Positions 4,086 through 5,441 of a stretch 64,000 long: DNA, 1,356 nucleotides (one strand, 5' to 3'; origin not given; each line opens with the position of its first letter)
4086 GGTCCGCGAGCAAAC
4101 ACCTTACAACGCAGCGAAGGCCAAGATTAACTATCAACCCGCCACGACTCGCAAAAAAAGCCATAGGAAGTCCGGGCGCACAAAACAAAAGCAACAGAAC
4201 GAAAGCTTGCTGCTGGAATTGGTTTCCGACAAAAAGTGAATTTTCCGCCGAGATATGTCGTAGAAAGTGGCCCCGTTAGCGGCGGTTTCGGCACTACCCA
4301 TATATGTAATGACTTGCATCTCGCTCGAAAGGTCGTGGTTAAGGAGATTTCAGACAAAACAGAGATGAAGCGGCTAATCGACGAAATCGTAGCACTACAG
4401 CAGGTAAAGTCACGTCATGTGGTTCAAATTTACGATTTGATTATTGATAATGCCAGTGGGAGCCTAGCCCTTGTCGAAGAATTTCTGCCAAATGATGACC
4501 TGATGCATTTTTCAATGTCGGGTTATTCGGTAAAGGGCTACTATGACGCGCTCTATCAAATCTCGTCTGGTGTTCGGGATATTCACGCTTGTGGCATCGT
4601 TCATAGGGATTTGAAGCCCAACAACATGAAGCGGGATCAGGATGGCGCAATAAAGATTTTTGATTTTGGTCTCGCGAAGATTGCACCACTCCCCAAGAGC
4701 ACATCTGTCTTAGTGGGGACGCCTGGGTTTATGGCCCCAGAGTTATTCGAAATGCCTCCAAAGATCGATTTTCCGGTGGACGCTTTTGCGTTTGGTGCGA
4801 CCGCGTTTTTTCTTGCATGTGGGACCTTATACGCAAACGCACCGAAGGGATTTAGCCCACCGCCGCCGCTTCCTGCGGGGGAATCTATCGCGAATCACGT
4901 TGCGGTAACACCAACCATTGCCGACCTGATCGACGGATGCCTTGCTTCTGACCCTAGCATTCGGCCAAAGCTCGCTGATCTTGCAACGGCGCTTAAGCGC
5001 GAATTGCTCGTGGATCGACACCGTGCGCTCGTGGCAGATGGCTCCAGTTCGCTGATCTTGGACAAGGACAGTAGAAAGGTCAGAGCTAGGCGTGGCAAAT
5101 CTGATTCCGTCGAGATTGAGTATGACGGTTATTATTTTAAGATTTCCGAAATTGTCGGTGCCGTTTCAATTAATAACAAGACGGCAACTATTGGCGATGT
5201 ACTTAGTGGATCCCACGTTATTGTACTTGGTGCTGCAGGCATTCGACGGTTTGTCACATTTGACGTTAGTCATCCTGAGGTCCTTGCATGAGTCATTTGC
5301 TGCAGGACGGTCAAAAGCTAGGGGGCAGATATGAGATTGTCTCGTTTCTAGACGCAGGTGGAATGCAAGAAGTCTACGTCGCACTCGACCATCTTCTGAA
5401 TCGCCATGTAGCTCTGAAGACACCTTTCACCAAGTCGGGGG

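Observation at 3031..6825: Translationally coupled PP2C phosphatase plus two Hanks kinases (one with a cold-shock/OB-fold C-terminus) beside a serine recombinase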

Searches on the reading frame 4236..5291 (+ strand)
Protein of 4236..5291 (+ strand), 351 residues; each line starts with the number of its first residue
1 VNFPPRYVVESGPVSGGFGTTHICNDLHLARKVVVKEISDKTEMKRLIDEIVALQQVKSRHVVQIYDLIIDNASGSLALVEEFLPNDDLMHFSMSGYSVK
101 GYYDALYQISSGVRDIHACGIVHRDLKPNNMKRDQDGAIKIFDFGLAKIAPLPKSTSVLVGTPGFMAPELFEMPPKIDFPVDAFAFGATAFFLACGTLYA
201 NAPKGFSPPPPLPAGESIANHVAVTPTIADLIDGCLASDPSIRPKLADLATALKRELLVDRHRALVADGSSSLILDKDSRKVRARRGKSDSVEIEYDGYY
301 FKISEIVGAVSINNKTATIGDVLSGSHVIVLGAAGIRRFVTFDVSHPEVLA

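Call 3: search_protein_families(library=pfam, proteins=[window:4236-5291:+], max_evalue=0.01)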
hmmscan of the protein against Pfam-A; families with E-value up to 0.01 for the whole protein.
window:4236-5291:+ (351 aa): 2 families
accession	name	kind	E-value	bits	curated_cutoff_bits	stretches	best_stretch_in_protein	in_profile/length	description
PF00069.31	Pkinase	-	6.4e-37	127.8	31.7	1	15-249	9-257/263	Protein kinase domain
PF07714.23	PK_Tyr_Ser-Thr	-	1e-20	74.6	23.1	1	30-252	28-257/258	Protein tyrosine and serine/threonine kinase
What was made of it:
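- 4236..5291 (+): PfkB-like Hanks Ser/Thr kinase (351 aa). The kinase domain covers about residues 15-250. An FHA-fold domain covers residues 258-351 (window 5007-5288). The protein ends in a family-conserved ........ tail. The GTG start overlaps the phosphatase stop (GTGA). Pkinase E 6.4e-37 (call 3).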

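Call 4: search_protein_families(library=padloc, proteins=[window:4236-5291:+], max_evalue=0.01)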
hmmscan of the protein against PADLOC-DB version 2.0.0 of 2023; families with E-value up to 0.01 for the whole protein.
window:4236-5291:+ (351 aa): 34 families (the best 25 are shown)
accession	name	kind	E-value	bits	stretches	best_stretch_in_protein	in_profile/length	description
PDLC04138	mad6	-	3.8e-37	126.5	1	15-255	61-312/659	mads_6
PDLC01088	C3a189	-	1e-27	95.1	1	15-254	7-259/840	kinase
PDLC04042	PD-T4-6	-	4.4e-27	93.5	1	6-258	10-274/292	-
PDLC04047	PD-T4-6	-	9.4e-24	82.1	1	15-196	20-208/327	-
PDLC04050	PD-T4-6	-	4.1e-23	80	1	22-255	84-325/480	-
PDLC04053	PD-T4-6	-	1e-22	79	1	6-256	10-271/311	-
PDLC04054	PD-T4-6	-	5.9e-19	66.7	1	9-249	14-266/347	-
PDLC03920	MkoA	-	3.6e-18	63.3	1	6-259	9-280/1112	-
PDLC04048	PD-T4-6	-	4.8e-18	63.7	1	6-192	11-204/354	-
PDLC04057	PD-T4-6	-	7.5e-18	62.8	1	6-199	9-209/443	-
PDLC04060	PD-T4-6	-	2.4e-17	61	1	6-170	9-180/486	-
PDLC04064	PD-T4-6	-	1e-16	58.9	1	29-189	44-209/369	-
PDLC04061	PD-T4-6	-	3.8e-16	57.7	1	6-189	17-212/510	-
PDLC04039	PD-T4-6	-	9.9e-16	55.8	1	18-197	27-212/458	-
PDLC04043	PD-T4-6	-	3.2e-15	54.1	1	6-192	16-209/452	-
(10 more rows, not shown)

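Call 10: search_protein_families(library=ncbifam, proteins=[window:4236-5291:+], max_evalue=1)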
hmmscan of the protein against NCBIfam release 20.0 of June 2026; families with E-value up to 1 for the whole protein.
window:4236-5291:+ (351 aa): 19 families
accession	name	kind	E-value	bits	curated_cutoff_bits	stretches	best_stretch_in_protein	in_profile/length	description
NF033483.0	PknB_PASTA_kin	equivalog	9.9e-21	74.4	450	1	6-196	8-204/563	Stk1 family PASTA domain-containing Ser/Thr kinase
NF038150.1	lanthi_synth_IV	equivalog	1.1e-20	73.6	650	1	30-258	222-458/851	class IV lanthionine synthetase LanL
NF047741.1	antiphage_MADS6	equivalog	2.8e-20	72.4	460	2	108-261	307-465/612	methylation-associated defense system protein kinase MAD6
NF053615.1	SerThrKinAfsKStmc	equivalog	2e-11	43.3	1300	1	109-258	121-269/809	protein serine/threonine kinase AfsK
NF038151.1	lanthi_synth_III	equivalog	4.5e-10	38.6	575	1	77-194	299-423/833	class III lanthionine synthetase LanKC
NF052427.1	StpK7MSMEG_1200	equivalog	3.6e-09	35.6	900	1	39-189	46-198/601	serine/threonine protein kinase StpK7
NF033442.0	BREX_PglW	equivalog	1.3e-07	29.7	990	1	31-197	539-707/1391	BREX system serine/threonine kinase PglW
TIGR03724.2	arch_bud32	equivalog_domain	2.5e-07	30.4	125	1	36-150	29-134/193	KEOPS complex kinase/ATPase Bud32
NF009651.0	PRK13184.1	equivalog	3.9e-07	28.4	839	1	95-150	108-163/932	serine/threonine-protein kinase PknD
TIGR03903.1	TOMM_kin_cyc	equivalog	9.2e-07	27.1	705.75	1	41-171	19-161/1267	TOMM system kinase/cyclase fusion protein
NF043056.1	T4SS_LegK1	equivalog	2.3e-06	26.5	550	1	119-187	208-277/516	Dot/Icm T4SS effector kinase LegK1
NF011464.0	PRK14879.1-7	equivalog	3.4e-06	26.9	246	1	30-149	36-151/221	Kae1-associated kinase Bud32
NF007174.0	PRK09605.1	equivalog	1.1e-05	24.2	447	1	33-150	369-476/535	bifunctional N(6)-L-threonylcarbamoyladenine synthase/serine/threonine protein kinase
NF006620.0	PRK09188.1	equivalog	0.0017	17.4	490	1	110-149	121-161/365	serine/threonine protein kinase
NF011462.0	PRK14879.1-3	equivalog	0.0018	18.1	174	1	113-149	95-130/192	Kae1-associated kinase Bud32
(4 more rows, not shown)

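Call 28: find_homologous_proteins(query=window:4236-5291:+, max_evalue=1e-10)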
Query window:4236-5291:+ (351 aa): 752 proteins with E <= 1e-10 among 8000 candidates; the best 120 are listed.
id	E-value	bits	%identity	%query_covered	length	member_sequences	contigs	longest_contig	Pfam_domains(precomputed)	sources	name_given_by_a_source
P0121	1.8e-230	782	100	100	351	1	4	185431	PF07714.24,PF00069.32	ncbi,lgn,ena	-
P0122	7.0e-176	603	77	100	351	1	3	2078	PF07714.24,PF00069.32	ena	-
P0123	7.3e-157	540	68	100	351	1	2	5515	PF07714.24,PF00069.32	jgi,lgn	jgi:serine/threonine-protein kinase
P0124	8.7e-156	537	71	100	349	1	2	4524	PF07714.24,PF00069.32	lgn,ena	-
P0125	1.2e-153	530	69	100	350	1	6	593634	PF07714.24,PF00069.32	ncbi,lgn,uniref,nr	ncbi:serine/threonine protein kinase [Nitrosospira briensis]|uniref:Serine/threonine protein kinase 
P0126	1.2e-136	474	61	99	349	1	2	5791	PF07714.24,PF00069.32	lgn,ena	-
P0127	2.7e-134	466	61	99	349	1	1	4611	PF07714.24,PF00069.32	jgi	-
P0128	1.0e-132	461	60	99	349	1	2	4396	PF07714.24,PF00069.32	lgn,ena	-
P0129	9.6e-102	359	49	100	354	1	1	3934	PF07714.24,PF00069.32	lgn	-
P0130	2.1e-100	355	50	100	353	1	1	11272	PF07714.24,PF00069.32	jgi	jgi:eukaryotic-like serine/threonine-protein kinase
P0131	6.2e-99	350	48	99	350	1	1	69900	PF07714.24,PF00069.32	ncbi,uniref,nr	ncbi:serine/threonine protein kinase [Methylicorpusculum oleiharenae]|uniref:serine/threonine-protei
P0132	8.8e-97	343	49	100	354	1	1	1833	PF07714.24,PF00069.32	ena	-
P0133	1.5e-95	339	48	100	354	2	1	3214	PF07714.24,PF00069.32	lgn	-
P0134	3.0e-95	338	48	99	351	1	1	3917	PF07714.24,PF00069.32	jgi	jgi:serine/threonine-protein kinase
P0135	8.3e-94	333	48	100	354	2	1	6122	PF07714.24,PF00069.32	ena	-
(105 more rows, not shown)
